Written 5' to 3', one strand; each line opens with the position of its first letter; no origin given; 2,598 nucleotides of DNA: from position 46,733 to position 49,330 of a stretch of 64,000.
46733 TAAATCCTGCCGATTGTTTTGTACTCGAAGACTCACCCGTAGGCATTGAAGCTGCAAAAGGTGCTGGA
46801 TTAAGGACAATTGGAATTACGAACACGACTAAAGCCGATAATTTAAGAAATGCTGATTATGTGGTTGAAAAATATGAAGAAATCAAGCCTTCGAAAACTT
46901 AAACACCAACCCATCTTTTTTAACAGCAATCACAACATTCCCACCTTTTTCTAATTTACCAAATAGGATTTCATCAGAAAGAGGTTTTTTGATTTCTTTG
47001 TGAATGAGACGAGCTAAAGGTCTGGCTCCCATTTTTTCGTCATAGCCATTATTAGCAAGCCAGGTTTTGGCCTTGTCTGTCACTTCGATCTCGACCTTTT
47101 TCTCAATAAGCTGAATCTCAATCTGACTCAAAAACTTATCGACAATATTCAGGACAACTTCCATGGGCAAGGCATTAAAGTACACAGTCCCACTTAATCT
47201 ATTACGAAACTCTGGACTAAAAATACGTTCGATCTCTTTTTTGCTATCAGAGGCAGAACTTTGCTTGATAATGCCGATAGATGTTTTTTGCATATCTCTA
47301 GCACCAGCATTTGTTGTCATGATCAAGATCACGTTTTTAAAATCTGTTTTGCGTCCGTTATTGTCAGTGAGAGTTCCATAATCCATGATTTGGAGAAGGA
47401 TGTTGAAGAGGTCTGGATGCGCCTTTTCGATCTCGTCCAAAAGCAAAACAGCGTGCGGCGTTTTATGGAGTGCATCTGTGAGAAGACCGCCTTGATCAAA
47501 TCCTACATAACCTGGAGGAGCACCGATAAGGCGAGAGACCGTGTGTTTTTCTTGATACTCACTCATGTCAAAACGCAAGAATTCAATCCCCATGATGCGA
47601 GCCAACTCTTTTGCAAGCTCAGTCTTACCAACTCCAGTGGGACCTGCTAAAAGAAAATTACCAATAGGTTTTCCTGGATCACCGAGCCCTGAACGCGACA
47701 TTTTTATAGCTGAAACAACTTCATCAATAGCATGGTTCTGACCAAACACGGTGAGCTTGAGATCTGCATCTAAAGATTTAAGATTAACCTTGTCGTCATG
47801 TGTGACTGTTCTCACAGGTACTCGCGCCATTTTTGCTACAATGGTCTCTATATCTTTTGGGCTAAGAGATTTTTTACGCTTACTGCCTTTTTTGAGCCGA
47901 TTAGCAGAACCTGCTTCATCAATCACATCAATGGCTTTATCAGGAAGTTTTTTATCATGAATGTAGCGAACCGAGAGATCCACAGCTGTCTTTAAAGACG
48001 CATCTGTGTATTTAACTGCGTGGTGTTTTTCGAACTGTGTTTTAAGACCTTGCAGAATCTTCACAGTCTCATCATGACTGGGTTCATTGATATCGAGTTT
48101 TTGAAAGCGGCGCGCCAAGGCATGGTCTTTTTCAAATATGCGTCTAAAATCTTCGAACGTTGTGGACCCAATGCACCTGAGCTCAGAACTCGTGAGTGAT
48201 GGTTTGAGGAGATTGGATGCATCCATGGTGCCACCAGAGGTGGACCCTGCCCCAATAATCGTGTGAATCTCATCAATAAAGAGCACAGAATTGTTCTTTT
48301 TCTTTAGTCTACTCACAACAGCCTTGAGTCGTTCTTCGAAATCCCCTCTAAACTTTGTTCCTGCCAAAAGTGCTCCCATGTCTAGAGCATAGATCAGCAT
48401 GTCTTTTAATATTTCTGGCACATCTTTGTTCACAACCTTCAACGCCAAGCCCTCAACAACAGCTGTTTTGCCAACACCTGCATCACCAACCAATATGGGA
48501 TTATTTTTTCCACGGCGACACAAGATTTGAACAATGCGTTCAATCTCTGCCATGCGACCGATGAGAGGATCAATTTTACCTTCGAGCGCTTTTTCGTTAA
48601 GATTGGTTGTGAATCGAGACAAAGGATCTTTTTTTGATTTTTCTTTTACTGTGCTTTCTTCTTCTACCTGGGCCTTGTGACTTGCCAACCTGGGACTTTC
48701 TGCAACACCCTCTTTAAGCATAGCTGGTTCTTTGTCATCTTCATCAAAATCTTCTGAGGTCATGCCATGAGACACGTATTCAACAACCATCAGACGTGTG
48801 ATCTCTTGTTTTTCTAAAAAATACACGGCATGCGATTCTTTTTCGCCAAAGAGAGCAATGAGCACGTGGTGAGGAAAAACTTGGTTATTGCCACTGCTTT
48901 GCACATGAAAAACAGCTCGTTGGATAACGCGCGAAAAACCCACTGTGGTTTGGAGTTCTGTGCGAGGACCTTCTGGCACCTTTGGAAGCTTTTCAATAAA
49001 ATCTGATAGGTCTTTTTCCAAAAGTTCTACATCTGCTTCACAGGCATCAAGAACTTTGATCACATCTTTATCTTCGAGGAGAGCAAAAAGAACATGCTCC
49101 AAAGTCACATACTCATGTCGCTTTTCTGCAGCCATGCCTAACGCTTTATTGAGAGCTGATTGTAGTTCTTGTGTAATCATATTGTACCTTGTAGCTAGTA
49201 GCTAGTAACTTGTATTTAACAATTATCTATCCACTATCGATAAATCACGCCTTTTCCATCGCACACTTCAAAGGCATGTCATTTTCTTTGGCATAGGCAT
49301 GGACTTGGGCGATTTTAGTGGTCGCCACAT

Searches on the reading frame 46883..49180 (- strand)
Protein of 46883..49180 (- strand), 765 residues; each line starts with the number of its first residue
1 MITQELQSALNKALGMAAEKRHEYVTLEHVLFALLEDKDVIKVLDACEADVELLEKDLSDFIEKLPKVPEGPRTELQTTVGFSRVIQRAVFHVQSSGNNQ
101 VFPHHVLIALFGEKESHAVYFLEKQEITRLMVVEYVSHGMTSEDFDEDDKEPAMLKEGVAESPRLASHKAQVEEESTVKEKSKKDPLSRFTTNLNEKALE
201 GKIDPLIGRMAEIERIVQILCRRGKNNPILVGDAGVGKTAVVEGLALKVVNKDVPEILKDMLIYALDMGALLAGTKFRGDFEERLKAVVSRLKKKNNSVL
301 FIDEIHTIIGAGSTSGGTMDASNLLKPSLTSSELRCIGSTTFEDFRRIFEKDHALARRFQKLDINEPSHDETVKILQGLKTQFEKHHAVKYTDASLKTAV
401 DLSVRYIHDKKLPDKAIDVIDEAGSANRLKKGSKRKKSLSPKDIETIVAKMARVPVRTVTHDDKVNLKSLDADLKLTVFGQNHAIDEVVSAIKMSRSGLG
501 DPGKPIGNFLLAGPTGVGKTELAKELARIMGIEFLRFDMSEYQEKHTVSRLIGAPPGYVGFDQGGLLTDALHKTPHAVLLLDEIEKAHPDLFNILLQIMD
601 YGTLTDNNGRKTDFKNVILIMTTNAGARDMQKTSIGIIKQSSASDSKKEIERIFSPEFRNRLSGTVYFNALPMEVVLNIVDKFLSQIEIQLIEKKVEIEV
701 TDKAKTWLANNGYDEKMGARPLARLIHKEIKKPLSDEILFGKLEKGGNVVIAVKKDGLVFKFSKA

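Call 42: find_homologous_proteins(query=window:46883-49180:-, max_evalue=1e-100)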
Query window:46883-49180:- (765 aa): 8000 proteins with E <= 1e-100 among 8000 candidates; the best 120 are listed.
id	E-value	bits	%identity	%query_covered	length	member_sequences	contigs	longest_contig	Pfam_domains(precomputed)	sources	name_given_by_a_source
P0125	0.0e+0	1675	100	100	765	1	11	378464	PF13173.13,PF02861.26,PF00004.36,PF13401.13,PF23569.2,PF17871.8,PF07728.21,PF13191.13,PF00158.33,PF07724.21,PF12775.14,PF05621.18,PF10431.16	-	-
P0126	0.0e+0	1281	75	100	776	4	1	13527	PF13173.13,PF02861.26,PF00158.33,PF07724.21,PF00004.36,PF13401.13,PF17871.8,PF07728.21,PF10431.16,PF13191.13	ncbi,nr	ncbi:ATP-dependent Clp protease ATP-binding subunit ClpA [bacterium]|nr:ATP-dependent Clp protease A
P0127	0.0e+0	1259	73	100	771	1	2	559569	PF13173.13,PF02861.26,PF00004.36,PF13401.13,PF17871.8,PF07728.21,PF13191.13,PF00158.33,PF07724.21,PF12775.14,PF05621.18,PF10431.16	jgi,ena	jgi:ATP-dependent Clp protease ATP-binding subunit ClpA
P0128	0.0e+0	1215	69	100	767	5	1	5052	PF13173.13,PF02861.26,PF00004.36,PF13401.13,PF17871.8,PF05496.19,PF07728.21,PF13191.13,PF00158.33,PF07724.21,PF12775.14,PF05621.18,PF10431.16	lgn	-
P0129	0.0e+0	1214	71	100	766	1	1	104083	PF13173.13,PF02861.26,PF20030.6,PF00004.36,PF13401.13,PF23569.2,PF17871.8,PF05496.19,PF07728.21,PF13191.13,PF00158.33,PF07724.21,PF12775.14,PF05621.18,PF01078.28,PF10431.16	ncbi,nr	ncbi:MAG: ATP-dependent Clp protease ATP-binding subunit ClpA [Deltaproteobacteria bacterium]|nr:ATP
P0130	0.0e+0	1213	100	73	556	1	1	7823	PF13173.13,PF00004.36,PF13401.13,PF23569.2,PF17871.8,PF13238.13,PF05496.19,PF07728.21,PF13191.13,PF00158.33,PF07724.21,PF12775.14,PF05621.18,PF01078.28,PF10431.16,PF20720.4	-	-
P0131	0.0e+0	1211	70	100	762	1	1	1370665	PF13173.13,PF02861.26,PF06068.20,PF00004.36,PF13401.13,PF23569.2,PF17871.8,PF13238.13,PF05496.19,PF01637.25,PF07728.21,PF13191.13,PF00158.33,PF07724.21,PF12775.14,PF02367.24,PF05621.18,PF10431.16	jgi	jgi:ATP-dependent Clp protease ATP-binding subunit ClpA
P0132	0.0e+0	1210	71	100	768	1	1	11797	PF13173.13,PF02861.26,PF00004.36,PF13401.13,PF23569.2,PF17871.8,PF05496.19,PF01637.25,PF07728.21,PF13191.13,PF00158.33,PF07724.21,PF12775.14,PF05621.18,PF10431.16,PF20720.4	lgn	-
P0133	0.0e+0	1208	71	100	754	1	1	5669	PF13173.13,PF02861.26,PF00004.36,PF13401.13,PF23569.2,PF17871.8,PF05496.19,PF01637.25,PF07728.21,PF13191.13,PF00158.33,PF07724.21,PF12775.14,PF05621.18,PF10431.16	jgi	-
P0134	0.0e+0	1205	69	100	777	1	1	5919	PF13173.13,PF02861.26,PF00004.36,PF13401.13,PF23569.2,PF17871.8,PF13238.13,PF07728.21,PF13191.13,PF00158.33,PF07724.21,PF12775.14,PF10431.16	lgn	-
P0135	0.0e+0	1204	69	100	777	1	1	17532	PF02861.26,PF20030.6,PF00004.36,PF13401.13,PF23569.2,PF17871.8,PF05496.19,PF07728.21,PF13191.13,PF00158.33,PF07724.21,PF12775.14,PF05621.18,PF10431.16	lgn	-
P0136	0.0e+0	1190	69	100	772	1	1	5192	PF13173.13,PF02861.26,PF00004.36,PF13401.13,PF17871.8,PF05496.19,PF07728.21,PF13191.13,PF00158.33,PF07724.21,PF12775.14,PF02367.24,PF05621.18,PF10431.16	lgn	-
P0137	0.0e+0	1187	71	100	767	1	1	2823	PF13173.13,PF02861.26,PF00004.36,PF13401.13,PF23569.2,PF17871.8,PF07728.21,PF13191.13,PF00158.33,PF07724.21,PF12775.14,PF05621.18,PF10431.16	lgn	-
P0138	0.0e+0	1183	70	100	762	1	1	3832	PF13173.13,PF02861.26,PF00158.33,PF07724.21,PF00004.36,PF13401.13,PF17871.8,PF07728.21,PF05621.18,PF10431.16,PF13191.13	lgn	-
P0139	0.0e+0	1178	68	100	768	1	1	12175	PF13173.13,PF02861.26,PF00004.36,PF13401.13,PF17871.8,PF13238.13,PF05496.19,PF07728.21,PF13191.13,PF00158.33,PF07724.21,PF12775.14,PF05621.18,PF10431.16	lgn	-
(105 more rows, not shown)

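Call 43: find_encoding_contigs(protein=P0127, flank=10000, max_places=1)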
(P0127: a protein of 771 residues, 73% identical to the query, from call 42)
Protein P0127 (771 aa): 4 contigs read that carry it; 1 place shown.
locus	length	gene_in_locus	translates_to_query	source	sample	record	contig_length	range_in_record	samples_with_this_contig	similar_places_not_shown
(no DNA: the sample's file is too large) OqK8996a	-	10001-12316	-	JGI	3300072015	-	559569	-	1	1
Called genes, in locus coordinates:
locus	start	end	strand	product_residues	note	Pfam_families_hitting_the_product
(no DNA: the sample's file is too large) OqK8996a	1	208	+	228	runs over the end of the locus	PF16697:Yop-YscD_cpl, PF00498:FHA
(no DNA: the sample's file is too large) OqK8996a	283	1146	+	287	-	PF03755:YicC-like_N, PF08340:YicC-like_C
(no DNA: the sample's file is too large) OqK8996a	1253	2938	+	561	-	PF20142:Scaffold, PF01471:PG_binding_1, PF03734:YkuD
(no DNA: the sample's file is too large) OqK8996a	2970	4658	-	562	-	PF02690:Na_Pi_cotrans, PF01895:PhoU (faint)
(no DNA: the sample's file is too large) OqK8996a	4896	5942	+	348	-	PF06977:SdiA-regulated (weak), PF13449:Phytase-like (faint)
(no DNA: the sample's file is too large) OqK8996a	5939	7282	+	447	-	PF14821:Thr_synth_N, PF00291:PALP, PF24857:THR4_C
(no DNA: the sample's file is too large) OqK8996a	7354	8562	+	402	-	PF01676:Metalloenzyme, PF10143:PhosphMutase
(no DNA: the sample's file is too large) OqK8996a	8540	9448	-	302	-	-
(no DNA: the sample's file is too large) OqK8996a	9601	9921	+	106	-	PF02617:ClpS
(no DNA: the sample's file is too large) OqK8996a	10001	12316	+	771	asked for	PF02861:Clp_N, PF13191:AAA_16 (weak), PF00004:AAA, PF17871:AAA_lid_9, PF00004:AAA, PF07724:AAA_2, PF07728:AAA_5, PF10431:ClpB_D2-small, +5 more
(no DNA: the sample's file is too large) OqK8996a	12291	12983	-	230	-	PF00702:Hydrolase, PF13419:HAD_2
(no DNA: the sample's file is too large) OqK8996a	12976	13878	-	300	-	-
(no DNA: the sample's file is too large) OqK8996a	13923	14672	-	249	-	-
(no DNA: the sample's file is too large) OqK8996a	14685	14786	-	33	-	-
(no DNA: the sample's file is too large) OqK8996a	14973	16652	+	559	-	PF22847:Glyco_hydro_43_rel (faint)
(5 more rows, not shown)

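Call 44: find_encoding_contigs(protein=P0131, flank=10000, max_places=1)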
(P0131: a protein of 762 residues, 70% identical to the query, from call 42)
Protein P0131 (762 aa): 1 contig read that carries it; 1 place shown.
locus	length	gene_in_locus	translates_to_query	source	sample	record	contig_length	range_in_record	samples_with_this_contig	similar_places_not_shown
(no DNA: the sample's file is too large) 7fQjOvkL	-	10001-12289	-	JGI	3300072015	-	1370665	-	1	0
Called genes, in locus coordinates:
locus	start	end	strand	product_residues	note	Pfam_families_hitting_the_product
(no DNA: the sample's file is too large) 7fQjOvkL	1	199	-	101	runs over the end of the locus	-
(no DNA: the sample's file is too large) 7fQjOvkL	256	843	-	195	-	-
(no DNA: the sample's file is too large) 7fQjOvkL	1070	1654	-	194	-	-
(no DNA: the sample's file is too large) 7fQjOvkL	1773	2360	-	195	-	-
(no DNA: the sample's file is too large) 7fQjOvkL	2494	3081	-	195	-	-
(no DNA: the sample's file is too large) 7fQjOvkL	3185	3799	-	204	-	-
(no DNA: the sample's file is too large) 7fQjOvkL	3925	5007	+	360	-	PF13517:FG-GAP_3 (weak)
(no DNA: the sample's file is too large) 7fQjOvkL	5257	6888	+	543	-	PF20142:Scaffold, PF01471:PG_binding_1, PF03734:YkuD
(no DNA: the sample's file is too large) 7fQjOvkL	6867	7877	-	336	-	PF01636:APH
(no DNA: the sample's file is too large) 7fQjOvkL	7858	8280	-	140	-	-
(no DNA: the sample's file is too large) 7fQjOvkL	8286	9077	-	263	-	-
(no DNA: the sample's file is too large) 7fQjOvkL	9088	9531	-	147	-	-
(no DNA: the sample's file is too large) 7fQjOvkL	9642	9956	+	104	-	PF02617:ClpS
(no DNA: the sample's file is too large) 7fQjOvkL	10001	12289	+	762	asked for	PF02861:Clp_N, PF13191:AAA_16 (weak), PF00004:AAA, PF17871:AAA_lid_9, PF07724:AAA_2, PF00004:AAA, PF07728:AAA_5, PF10431:ClpB_D2-small, +11 more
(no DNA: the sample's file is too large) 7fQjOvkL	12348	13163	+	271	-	PF00106:adh_short, PF08659:KR, PF13561:adh_short_C2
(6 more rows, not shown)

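Call 45: find_encoding_contigs(protein=P0126, flank=10000, max_places=2)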
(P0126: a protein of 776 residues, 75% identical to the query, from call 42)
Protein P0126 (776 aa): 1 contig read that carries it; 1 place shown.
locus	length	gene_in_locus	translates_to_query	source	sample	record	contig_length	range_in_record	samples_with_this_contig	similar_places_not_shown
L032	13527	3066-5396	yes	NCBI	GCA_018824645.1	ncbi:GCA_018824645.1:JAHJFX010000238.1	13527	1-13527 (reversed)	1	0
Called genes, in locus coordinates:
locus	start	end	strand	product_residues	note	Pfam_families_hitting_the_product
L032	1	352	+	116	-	PF24857:THR4_C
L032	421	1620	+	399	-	PF01676:Metalloenzyme, PF10143:PhosphMutase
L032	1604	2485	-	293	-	-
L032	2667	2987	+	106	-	PF02617:ClpS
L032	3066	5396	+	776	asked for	PF02861:Clp_N, PF13191:AAA_16 (weak), PF00004:AAA, PF17871:AAA_lid_9, PF07724:AAA_2, PF07728:AAA_5, PF00004:AAA, PF10431:ClpB_D2-small, +3 more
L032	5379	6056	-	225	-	PF00702:Hydrolase, PF13419:HAD_2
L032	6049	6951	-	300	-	-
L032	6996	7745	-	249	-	-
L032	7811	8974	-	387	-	-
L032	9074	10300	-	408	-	-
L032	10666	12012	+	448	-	PF19290:PmbA_TldD_2nd, PF19289:PmbA_TldD_3rd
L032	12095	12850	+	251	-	PF00481:PP2C, PF13672:PP2C_2, PF07228:SpoIIE (weak)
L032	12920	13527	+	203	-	?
